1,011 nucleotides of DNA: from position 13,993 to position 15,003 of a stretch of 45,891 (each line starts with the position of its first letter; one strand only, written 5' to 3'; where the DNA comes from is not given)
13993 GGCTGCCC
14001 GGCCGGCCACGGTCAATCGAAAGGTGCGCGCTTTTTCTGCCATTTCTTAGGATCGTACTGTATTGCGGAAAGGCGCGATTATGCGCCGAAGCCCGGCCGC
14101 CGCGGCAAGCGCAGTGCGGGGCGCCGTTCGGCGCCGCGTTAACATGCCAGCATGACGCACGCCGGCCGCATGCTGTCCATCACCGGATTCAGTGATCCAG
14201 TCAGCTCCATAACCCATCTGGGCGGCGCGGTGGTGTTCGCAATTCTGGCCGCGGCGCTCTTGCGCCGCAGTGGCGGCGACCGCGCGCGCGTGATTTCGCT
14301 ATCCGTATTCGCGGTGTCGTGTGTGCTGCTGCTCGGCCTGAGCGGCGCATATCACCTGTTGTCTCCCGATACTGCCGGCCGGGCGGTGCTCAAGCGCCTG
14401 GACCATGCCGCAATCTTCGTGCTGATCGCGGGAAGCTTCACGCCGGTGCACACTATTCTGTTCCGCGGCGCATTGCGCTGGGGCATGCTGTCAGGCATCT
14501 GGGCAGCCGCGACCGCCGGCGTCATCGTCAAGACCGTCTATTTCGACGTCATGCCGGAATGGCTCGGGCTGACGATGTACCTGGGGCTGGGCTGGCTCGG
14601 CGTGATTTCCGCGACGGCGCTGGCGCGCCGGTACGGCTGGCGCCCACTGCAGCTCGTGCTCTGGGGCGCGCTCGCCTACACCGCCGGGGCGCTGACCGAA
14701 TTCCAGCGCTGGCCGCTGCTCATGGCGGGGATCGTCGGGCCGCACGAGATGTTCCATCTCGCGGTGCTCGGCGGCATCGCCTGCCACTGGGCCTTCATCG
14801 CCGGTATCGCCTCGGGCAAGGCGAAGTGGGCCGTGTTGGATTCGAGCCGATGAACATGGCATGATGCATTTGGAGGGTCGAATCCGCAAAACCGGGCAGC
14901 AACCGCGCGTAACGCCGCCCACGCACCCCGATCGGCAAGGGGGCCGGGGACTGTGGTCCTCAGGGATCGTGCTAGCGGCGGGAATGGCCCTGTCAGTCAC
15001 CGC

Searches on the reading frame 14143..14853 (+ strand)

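Call 48: search_protein_families(library=pfam, proteins=[window:14143-14853:+], max_evalue=0.0001)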
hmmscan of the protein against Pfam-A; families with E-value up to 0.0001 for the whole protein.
window:14143-14853:+ (236 aa): 1 family
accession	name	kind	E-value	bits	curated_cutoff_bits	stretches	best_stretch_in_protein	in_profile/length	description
PF03006.26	HlyIII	-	4.2e-36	125.1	26.2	1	19-216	7-224/224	Haemolysin-III related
